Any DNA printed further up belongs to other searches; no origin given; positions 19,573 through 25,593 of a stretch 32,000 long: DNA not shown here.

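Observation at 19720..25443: Single 1907-aa ORF encoding two complete UvrA units in tandem (covalent pseudo-dimer with four ABC modules)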

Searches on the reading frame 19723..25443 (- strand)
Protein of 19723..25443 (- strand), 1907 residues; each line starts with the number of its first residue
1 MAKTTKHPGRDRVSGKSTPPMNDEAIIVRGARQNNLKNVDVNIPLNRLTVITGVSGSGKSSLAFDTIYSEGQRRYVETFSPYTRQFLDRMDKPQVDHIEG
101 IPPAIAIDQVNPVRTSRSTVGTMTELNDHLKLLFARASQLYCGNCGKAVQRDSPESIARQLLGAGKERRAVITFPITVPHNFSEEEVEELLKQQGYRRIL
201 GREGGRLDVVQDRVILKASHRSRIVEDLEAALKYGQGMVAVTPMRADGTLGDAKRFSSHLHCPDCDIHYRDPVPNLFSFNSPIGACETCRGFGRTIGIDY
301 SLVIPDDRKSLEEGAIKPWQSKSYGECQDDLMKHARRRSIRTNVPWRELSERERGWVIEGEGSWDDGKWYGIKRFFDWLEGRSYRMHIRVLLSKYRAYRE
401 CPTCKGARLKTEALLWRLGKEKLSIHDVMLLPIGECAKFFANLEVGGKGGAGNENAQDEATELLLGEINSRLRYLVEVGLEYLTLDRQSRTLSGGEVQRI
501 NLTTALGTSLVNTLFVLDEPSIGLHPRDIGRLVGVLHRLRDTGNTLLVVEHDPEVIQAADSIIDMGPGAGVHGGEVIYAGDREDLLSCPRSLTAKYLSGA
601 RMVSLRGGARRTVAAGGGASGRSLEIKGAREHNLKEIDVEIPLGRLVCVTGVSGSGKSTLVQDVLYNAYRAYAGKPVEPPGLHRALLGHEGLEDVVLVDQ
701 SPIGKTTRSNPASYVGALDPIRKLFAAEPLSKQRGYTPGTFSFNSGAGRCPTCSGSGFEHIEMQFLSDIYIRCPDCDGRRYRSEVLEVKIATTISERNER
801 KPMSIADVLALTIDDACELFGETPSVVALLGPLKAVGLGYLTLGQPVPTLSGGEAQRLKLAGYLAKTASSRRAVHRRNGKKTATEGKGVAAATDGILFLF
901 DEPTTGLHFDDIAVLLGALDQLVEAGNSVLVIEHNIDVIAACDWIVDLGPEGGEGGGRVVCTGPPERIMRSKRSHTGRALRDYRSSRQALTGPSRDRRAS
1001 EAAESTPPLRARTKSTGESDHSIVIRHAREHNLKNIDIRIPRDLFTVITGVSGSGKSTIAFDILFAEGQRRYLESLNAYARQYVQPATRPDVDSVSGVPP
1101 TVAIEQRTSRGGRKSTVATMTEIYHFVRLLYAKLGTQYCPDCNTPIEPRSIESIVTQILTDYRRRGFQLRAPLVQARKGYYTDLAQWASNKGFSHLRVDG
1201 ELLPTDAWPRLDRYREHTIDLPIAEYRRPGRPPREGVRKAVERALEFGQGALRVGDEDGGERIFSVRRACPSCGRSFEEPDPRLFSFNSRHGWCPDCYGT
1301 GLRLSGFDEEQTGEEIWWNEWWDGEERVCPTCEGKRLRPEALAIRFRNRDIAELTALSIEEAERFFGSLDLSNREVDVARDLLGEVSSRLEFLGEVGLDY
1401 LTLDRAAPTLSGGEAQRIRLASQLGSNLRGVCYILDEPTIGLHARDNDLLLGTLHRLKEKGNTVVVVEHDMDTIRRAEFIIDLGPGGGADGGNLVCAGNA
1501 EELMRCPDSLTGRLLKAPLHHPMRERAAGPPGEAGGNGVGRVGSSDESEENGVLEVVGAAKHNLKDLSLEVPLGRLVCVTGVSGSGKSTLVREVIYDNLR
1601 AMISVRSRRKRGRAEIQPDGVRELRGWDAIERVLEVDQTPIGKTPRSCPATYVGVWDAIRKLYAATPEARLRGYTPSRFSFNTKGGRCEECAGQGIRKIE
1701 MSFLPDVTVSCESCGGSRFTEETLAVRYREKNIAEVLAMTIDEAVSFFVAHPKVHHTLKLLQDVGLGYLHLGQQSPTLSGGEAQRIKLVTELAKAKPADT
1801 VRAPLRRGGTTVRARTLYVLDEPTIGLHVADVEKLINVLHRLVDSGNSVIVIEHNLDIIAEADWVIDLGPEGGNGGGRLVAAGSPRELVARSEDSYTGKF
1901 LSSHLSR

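Call 5: search_protein_families(library=ncbifam, proteins=[window:19723-25443:-], max_evalue=0.001)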
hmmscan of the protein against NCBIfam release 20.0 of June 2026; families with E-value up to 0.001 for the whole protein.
window:19723-25443:- (1907 aa): 208 families (the best 25 are shown)
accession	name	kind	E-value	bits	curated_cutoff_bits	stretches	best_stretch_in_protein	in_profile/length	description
NF001503.0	PRK00349.1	equivalog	0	2047.6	1147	3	23-982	3-939/943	excinuclease ABC subunit UvrA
TIGR00630.1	uvra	equivalog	0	1969.7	729.8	4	26-870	2-849/924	excinuclease ABC subunit UvrA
NF001885.0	PRK00635.1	equivalog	0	1138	3054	5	392-1200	390-1117/1809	excinuclease ABC subunit A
TIGR04521.1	ECF_ATPase_2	equivalog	8.8e-61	205.4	330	5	1391-1511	126-240/279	energy-coupling factor transporter ATPase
TIGR03608.1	L_ocin_972_ABC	subfamily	9.4e-59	198.3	254.85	3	1390-1483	116-206/206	putative bacteriocin export ABC transporter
NF040873.1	AztA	equivalog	2.3e-58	196.9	220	3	474-564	103-190/191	zinc ABC transporter ATP-binding protein AztA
TIGR04520.1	ECF_ATPase_1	equivalog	2e-52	178.3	315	2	1394-1521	122-241/269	energy-coupling factor transporter ATPase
TIGR02857.1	CydD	equivalog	1.2e-51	176.3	435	4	484-565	451-529/529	thiol reductant ABC exporter subunit CydD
NF010068.0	PRK13548.1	equivalog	1.2e-50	172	261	4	1395-1472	124-204/261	heme ABC transporter ATP-binding protein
TIGR02673.1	FtsE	equivalog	3.2e-46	157.7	264.85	2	1395-1477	124-203/214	cell division ATP-binding protein FtsE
TIGR03873.1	F420-0_ABC_ATP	hypoth_equivalog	5.7e-46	156.8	372.4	3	1392-1502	121-223/256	putative F420-0 ABC transporter ATP-binding protein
TIGR01166.1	cbiO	subfamily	9.5e-45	152.4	211.8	3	1392-1473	111-189/190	cobalt ABC transporter, ATP-binding protein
TIGR02315.1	ABC_phnC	equivalog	2e-39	135.5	266.1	4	1389-1476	126-211/243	phosphonate ABC transporter ATP-binding protein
NF010170.0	PRK13651.1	equivalog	1.7e-38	132.3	432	3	1392-1474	148-228/308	cobalt transporter ATP-binding subunit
TIGR00972.1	3a0107s01c2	equivalog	2.4e-38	131.9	343.2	2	485-600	138-246/248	phosphate ABC transporter ATP-binding protein PstB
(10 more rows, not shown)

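Call 6: search_protein_families(library=pfam, proteins=[window:19723-25443:-], max_evalue=0.01)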
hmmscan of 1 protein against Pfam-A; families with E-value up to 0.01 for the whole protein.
window:19723-25443:- (1907 aa): 40 families (the best 25 are shown)
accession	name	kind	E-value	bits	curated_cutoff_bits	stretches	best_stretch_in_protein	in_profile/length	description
PF00005.33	ABC_tran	-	1.2e-33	117.1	25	1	1564-1592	1-29/137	ABC transporter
PF17760.6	UvrA_inter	-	1.1e-30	106.2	23.3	2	1150-1256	2-107/109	UvrA interaction domain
PF13555.12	AAA_29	-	4.1e-17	62.1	27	0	1037-1059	16-38/61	P-loop containing region of AAA domain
PF13191.12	AAA_16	-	2.2e-16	61.3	32.6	2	641-679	21-63/167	AAA ATPase domain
PF02463.25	SMC_N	-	2.4e-15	57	40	0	1023-1072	5-53/220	RecF/RecN/SMC N terminal domain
PF20703.3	nSTAND1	-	1.6e-12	48.2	27.1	0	1574-1604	33-60/379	Novel STAND NTPase 1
PF13304.12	AAA_21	-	3.2e-12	47.6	27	1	492-556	238-303/304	AAA domain, putative AbiEii toxin, Type IV TA system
PF03193.22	RsgA_GTPase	-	4.9e-12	46.4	30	0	1559-1613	92-145/174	RsgA GTPase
PF17755.6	UvrA_DNA-bind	-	2e-11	44.6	23.2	1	299-363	1-65/110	UvrA DNA-binding domain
PF13476.12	AAA_23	-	2.3e-11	45.1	27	0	623-662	1-37/201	AAA domain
PF05729.18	NACHT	-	2.1e-10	41.1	26.7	0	645-667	1-23/167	NACHT domain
PF01443.25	Viral_helicase1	-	2.3e-10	41.1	21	0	1578-1610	2-36/228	Viral superfamily 1 RNA helicase core domain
PF13401.12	AAA_22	-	3e-10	40.9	27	0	1575-1596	6-27/130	AAA domain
PF06745.19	ATPase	-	1e-09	38.6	26.6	0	641-671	16-46/231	KaiC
PF13238.12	AAA_18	-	1.1e-09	39.3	29.4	0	1577-1594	1-18/128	AAA domain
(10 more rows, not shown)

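Call 9: search_solved_structures(query=window:19723-25443:-, max_evalue=1e-20)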
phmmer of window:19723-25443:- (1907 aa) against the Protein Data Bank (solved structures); distinct sequences matched with E-value up to 1e-20: 11.
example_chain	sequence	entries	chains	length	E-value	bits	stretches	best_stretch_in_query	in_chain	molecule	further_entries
3zqj_A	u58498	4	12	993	0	1021.8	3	1319-1903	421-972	UVRABC SYSTEM PROTEIN A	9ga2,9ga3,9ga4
9ga5_A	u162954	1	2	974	0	1020.8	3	1320-1902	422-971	UvrABC system protein A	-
9gxk_A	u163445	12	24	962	1.3e-268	898.1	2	1328-1906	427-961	UvrABC system protein A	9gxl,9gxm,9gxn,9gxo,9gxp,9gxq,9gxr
9gxw_A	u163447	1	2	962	8.7e-268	895.3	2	1328-1906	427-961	UvrABC system protein A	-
9gxu_A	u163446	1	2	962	9e-268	895.3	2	1328-1906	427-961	UvrABC system protein A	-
2r6f_A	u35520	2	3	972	4e-257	860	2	1326-1906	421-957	Excinuclease ABC subunit A | Excinuclease ABC, A subunit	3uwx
3pih_A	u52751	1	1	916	1.4e-254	851.6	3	1318-1903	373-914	UvrABC system protein A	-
3ux8_A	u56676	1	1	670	5.2e-219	733.6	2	1349-1906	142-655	Excinuclease ABC, A subunit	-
6n9l_A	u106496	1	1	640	1.2e-216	725.8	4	1625-1903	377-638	UvrABC system protein A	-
2vf7_A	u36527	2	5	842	2.9e-183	615.1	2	1328-1903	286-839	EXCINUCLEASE ABC, SUBUNIT A. | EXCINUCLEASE ABC SUBUNIT A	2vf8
7sh1_A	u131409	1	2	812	2.8e-141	475.9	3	282-866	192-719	Excinuclease ABC subunit UvrA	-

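Call 14: find_homologous_proteins(query=window:19723-25443:-, max_evalue=1e-50)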
Query window:19723-25443:- (1907 aa): 8000 proteins with E <= 1e-50 among 8000 candidates; the best 120 are listed.
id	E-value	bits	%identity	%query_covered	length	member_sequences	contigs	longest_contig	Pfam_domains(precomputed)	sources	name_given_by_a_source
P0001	0.0e+0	4381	100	100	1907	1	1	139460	PF17760.7,PF13173.13,PF06745.20,PF13671.13,PF13401.13,PF03193.23,PF13238.13,PF00684.26,PF00931.29,PF13191.13,PF02492.26,PF13476.13,PF05729.19,PF09848.16,PF02463.26,PF25199.2,PF13481.13,PF17755.7,PF01443.25,PF13555.13,PF20703.4,PF13304.13,PF01583.27,PF00005.34,PF03308.23,PF20720.4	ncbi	-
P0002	0.0e+0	2783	65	100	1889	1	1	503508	PF17760.7,PF13173.13,PF06745.20,PF13604.13,PF13671.13,PF13401.13,PF03193.23,PF13238.13,PF00931.29,PF13191.13,PF02492.26,PF13476.13,PF05729.19,PF13521.13,PF09848.16,PF02463.26,PF25199.2,PF13481.13,PF03266.22,PF17755.7,PF01443.25,PF13555.13,PF20703.4,PF13304.13,PF01583.27,PF14258.13,PF00005.34,PF20720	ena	-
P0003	0.0e+0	2782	65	99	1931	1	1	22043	PF17760.7,PF13173.13,PF06745.20,PF00485.25,PF13671.13,PF13401.13,PF03193.23,PF13238.13,PF00684.26,PF00931.29,PF13191.13,PF13175.13,PF13476.13,PF05729.19,PF09848.16,PF02463.26,PF25199.2,PF13481.13,PF03266.22,PF17755.7,PF01443.25,PF13555.13,PF20703.4,PF13304.13,PF01583.27,PF14258.13,PF00005.34,PF00910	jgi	jgi:excinuclease ABC subunit A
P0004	0.0e+0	2773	66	99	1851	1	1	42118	PF17760.7,PF13173.13,PF06745.20,PF13671.13,PF13401.13,PF03193.23,PF13238.13,PF00684.26,PF00931.29,PF13191.13,PF02492.26,PF13476.13,PF05729.19,PF09848.16,PF02463.26,PF25199.2,PF13481.13,PF17755.7,PF01443.25,PF13555.13,PF20703.4,PF13304.13,PF01583.27,PF25201.1,PF14258.13,PF00005.34,PF03308.23,PF20720.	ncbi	-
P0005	0.0e+0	2770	66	99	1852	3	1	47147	PF17760.7,PF13173.13,PF06745.20,PF13671.13,PF13401.13,PF03193.23,PF13238.13,PF00684.26,PF00931.29,PF13191.13,PF02492.26,PF13175.13,PF13476.13,PF05729.19,PF13521.13,PF09848.16,PF02463.26,PF25199.2,PF13481.13,PF17755.7,PF01443.25,PF13555.13,PF20703.4,PF13304.13,PF01583.27,PF00005.34,PF20720.4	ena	-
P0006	0.0e+0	2770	65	100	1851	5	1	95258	PF17760.7,PF13173.13,PF06745.20,PF13671.13,PF13401.13,PF03193.23,PF13238.13,PF00684.26,PF00931.29,PF13191.13,PF02492.26,PF13175.13,PF13476.13,PF05729.19,PF13521.13,PF09848.16,PF02463.26,PF25199.2,PF13481.13,PF17755.7,PF01443.25,PF13555.13,PF20703.4,PF13304.13,PF01583.27,PF25201.1,PF00005.34,PF20720.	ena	-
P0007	0.0e+0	2763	66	99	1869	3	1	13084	PF17760.7,PF13173.13,PF06745.20,PF13604.13,PF13671.13,PF13401.13,PF03193.23,PF13238.13,PF00684.26,PF00931.29,PF13191.13,PF02492.26,PF13175.13,PF13476.13,PF05729.19,PF13521.13,PF09848.16,PF02463.26,PF25199.2,PF13481.13,PF03266.22,PF17755.7,PF01443.25,PF13555.13,PF20703.4,PF13304.13,PF01583.27,PF25201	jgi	-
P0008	0.0e+0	2760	65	99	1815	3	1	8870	PF17760.7,PF13173.13,PF06745.20,PF13604.13,PF13671.13,PF13401.13,PF03193.23,PF13238.13,PF00684.26,PF00931.29,PF13191.13,PF02492.26,PF13175.13,PF13476.13,PF05729.19,PF09848.16,PF02463.26,PF25199.2,PF13481.13,PF17755.7,PF01443.25,PF13555.13,PF20703.4,PF13304.13,PF01583.27,PF14258.13,PF00005.34,PF03308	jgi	-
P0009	0.0e+0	2756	65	99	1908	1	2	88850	PF17760.7,PF13173.13,PF06745.20,PF13671.13,PF13401.13,PF03193.23,PF13238.13,PF00684.26,PF00931.29,PF13191.13,PF02492.26,PF13175.13,PF13476.13,PF05729.19,PF13521.13,PF09848.16,PF02463.26,PF25199.2,PF13481.13,PF17755.7,PF01443.25,PF13555.13,PF20703.4,PF13304.13,PF01583.27,PF00005.34,PF20720.4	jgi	jgi:excinuclease ABC subunit A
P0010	0.0e+0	2756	65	99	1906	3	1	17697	PF17760.7,PF13173.13,PF06745.20,PF13604.13,PF13671.13,PF13401.13,PF03193.23,PF13238.13,PF00931.29,PF13191.13,PF02492.26,PF13175.13,PF13476.13,PF05729.19,PF13521.13,PF09848.16,PF02463.26,PF25199.2,PF13481.13,PF03266.22,PF17755.7,PF01443.25,PF13555.13,PF20703.4,PF13304.13,PF01583.27,PF25201.1,PF00005.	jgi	-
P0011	0.0e+0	2752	65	99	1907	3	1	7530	PF17760.7,PF13173.13,PF06745.20,PF13604.13,PF13671.13,PF13401.13,PF03193.23,PF13238.13,PF00684.26,PF00931.29,PF13191.13,PF02492.26,PF13175.13,PF13476.13,PF05729.19,PF13521.13,PF09848.16,PF02463.26,PF25199.2,PF13481.13,PF03266.22,PF17755.7,PF01443.25,PF13555.13,PF20703.4,PF13304.13,PF01583.27,PF25201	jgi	-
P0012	0.0e+0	2750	65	99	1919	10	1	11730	PF17760.7,PF13173.13,PF06745.20,PF13604.13,PF13671.13,PF13401.13,PF03193.23,PF13238.13,PF00684.26,PF13191.13,PF02492.26,PF13175.13,PF13476.13,PF05729.19,PF09848.16,PF02463.26,PF25199.2,PF13481.13,PF03266.22,PF17755.7,PF01443.25,PF13555.13,PF20703.4,PF13304.13,PF01583.27,PF00005.34,PF20720.4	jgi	jgi:excinuclease ABC subunit A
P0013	0.0e+0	2750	65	99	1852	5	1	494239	PF17760.7,PF13173.13,PF06745.20,PF13671.13,PF13401.13,PF03193.23,PF13238.13,PF00684.26,PF00931.29,PF13191.13,PF02492.26,PF13175.13,PF13476.13,PF05729.19,PF13521.13,PF09848.16,PF02463.26,PF25199.2,PF13481.13,PF17755.7,PF01443.25,PF13555.13,PF20703.4,PF13304.13,PF01583.27,PF25201.1,PF14258.13,PF00005.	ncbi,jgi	ncbi:MAG: excinuclease ABC subunit UvrA [Spirochaetia bacterium]|jgi:excinuclease ABC subunit A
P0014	0.0e+0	2748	65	99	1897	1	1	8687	PF17760.7,PF13173.13,PF06745.20,PF13671.13,PF13401.13,PF03193.23,PF13238.13,PF00684.26,PF00931.29,PF13191.13,PF02492.26,PF13175.13,PF13476.13,PF05729.19,PF13521.13,PF09848.16,PF02463.26,PF25199.2,PF13481.13,PF17755.7,PF01443.25,PF13555.13,PF20703.4,PF13304.13,PF01583.27,PF25201.1,PF00005.34,PF20720.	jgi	jgi:excinuclease ABC subunit A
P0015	0.0e+0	2746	65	99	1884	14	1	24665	PF17760.7,PF13173.13,PF06745.20,PF13671.13,PF13401.13,PF03193.23,PF13238.13,PF00684.26,PF00931.29,PF13191.13,PF13175.13,PF13476.13,PF05729.19,PF09848.16,PF02463.26,PF25199.2,PF13481.13,PF17755.7,PF01443.25,PF13555.13,PF20703.4,PF13304.13,PF01583.27,PF00005.34,PF20720.4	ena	-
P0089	0.0e+0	2672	63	100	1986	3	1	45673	PF17760.7,PF13173.13,PF06745.20,PF13671.13,PF13401.13,PF03193.23,PF13238.13,PF00684.26,PF00931.29,PF13191.13,PF02492.26,PF13476.13,PF05729.19,PF13521.13,PF09848.16,PF02463.26,PF25199.2,PF13481.13,PF17755.7,PF01443.25,PF13555.13,PF20703.4,PF13304.13,PF01583.27,PF25201.1,PF00005.34,PF20720.4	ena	-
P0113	0.0e+0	2659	64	99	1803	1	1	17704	PF17760.7,PF13173.13,PF06745.20,PF13604.13,PF13671.13,PF13401.13,PF03193.23,PF13238.13,PF00684.26,PF00931.29,PF13191.13,PF02492.26,PF13175.13,PF13476.13,PF05729.19,PF09848.16,PF02463.26,PF25199.2,PF13481.13,PF17755.7,PF01443.25,PF13555.13,PF20703.4,PF01637.25,PF13304.13,PF01583.27,PF25201.1,PF14258.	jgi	jgi:excinuclease ABC subunit A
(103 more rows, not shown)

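Call 24: find_encoding_contigs(protein=P0001, flank=10000, max_places=3)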
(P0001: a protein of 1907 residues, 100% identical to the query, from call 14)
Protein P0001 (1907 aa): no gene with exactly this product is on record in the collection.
